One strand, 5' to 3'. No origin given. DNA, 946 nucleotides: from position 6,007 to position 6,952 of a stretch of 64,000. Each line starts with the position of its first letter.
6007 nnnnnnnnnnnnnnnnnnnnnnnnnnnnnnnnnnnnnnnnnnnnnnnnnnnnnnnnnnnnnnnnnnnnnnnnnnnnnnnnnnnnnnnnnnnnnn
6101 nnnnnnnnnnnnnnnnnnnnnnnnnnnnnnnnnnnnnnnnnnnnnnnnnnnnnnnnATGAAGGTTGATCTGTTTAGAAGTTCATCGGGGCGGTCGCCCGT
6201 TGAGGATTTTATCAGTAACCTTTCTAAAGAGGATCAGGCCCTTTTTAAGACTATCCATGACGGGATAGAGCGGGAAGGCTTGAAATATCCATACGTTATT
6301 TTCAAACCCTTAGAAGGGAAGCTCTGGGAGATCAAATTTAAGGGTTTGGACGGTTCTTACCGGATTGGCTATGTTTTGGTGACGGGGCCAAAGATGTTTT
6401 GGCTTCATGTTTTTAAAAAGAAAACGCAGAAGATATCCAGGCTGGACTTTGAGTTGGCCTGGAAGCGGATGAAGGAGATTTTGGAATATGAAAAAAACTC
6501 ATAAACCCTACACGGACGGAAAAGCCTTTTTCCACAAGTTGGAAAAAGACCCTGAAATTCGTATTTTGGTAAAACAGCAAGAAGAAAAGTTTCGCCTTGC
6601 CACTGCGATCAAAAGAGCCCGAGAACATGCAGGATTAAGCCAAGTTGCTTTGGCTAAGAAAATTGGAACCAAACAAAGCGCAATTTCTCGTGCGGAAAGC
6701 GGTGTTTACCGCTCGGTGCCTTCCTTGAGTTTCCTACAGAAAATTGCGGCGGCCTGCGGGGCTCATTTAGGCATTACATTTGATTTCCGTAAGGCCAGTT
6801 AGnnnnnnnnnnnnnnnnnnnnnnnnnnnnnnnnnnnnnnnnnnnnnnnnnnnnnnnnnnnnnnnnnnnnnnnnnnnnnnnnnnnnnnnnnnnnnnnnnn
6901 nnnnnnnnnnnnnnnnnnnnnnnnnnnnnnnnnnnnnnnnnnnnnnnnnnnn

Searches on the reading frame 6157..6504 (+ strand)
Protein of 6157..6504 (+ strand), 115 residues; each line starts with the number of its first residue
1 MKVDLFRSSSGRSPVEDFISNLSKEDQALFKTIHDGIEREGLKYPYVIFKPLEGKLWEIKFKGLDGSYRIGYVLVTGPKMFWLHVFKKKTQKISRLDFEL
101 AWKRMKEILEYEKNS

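Call 78: search_protein_families(library=padloc, proteins=[window:6157-6504:+], max_evalue=0.01)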
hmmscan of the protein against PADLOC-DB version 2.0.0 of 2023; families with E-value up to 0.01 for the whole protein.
window:6157-6504:+ (115 aa): 0 families

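Call 101: search_protein_families(library=pfam, proteins=[window:6157-6504:+], max_evalue=0.001)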
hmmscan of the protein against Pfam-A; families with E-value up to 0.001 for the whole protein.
window:6157-6504:+ (115 aa): 1 family
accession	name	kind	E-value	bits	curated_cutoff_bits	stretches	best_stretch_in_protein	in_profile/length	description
PF05973.20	Gp49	-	1.7e-15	57.3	23.9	1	17-106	1-90/90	Phage derived protein Gp49-like (DUF891)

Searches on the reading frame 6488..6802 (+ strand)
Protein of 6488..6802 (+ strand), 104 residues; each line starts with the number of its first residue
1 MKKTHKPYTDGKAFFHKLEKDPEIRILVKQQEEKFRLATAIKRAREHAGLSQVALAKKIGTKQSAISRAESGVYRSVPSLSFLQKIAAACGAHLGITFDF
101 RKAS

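Call 78: search_protein_families(library=padloc, proteins=[window:6488-6802:+], max_evalue=0.01)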
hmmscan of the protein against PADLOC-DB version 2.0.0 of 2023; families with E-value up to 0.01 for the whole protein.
window:6488-6802:+ (104 aa): 15 families
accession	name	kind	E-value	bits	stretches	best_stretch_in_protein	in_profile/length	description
PDLC02926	HTH_VI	-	1.6e-09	35.9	1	37-90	2-53/92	-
PDLC03665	Control_protein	-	1.5e-06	26.4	1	33-97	5-68/77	control protein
PDLC04142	capH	-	5.3e-05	22.2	1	36-100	6-64/103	capH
PDLC03951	RmrA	-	6.1e-05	20.1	1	40-89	12-59/400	-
PDLC03949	RmrA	-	6.2e-05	20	1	40-91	6-55/363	-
PDLC03947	RmrA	-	0.00011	19.1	1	31-88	6-61/383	-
PDLC03952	RmrA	-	0.00015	18.8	1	31-90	17-74/395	-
PDLC03948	RmrA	-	0.00016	18.7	1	40-89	12-59/397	-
PDLC03954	RmrA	-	0.00053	17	1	39-89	13-61/380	-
PDLC04758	PDC-M64B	-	0.0006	18.3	1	19-74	16-68/123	-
PDLC04760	PDC-M64C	-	0.00077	17.8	1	23-73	16-63/93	-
PDLC03944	RmrA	-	0.00095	16.3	1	39-88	9-56/384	-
PDLC03955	RmrA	-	0.0012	16.1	1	39-91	23-73/371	-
PDLC04759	PDC-M64B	-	0.0074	14.3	1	22-75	15-65/135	-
PDLC03956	RmrA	-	0.0098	13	0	41-89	13-60/399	-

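Call 101: search_protein_families(library=pfam, proteins=[window:6488-6802:+], max_evalue=0.001)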
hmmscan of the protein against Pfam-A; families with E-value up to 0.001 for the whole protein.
window:6488-6802:+ (104 aa): 4 families
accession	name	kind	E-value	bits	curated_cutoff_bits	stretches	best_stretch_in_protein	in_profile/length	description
PF01381.28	HTH_3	-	1.2e-14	54.5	23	1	41-94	1-52/55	Helix-turn-helix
PF13560.12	HTH_31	-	5.5e-11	43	27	1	36-92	1-56/64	Helix-turn-helix domain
PF12844.13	HTH_19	-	1.2e-05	25.6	30.2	1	40-87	3-48/64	Helix-turn-helix domain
PF13744.12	HTH_37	-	2.1e-05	24.7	27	1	33-96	15-77/80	Helix-turn-helix domain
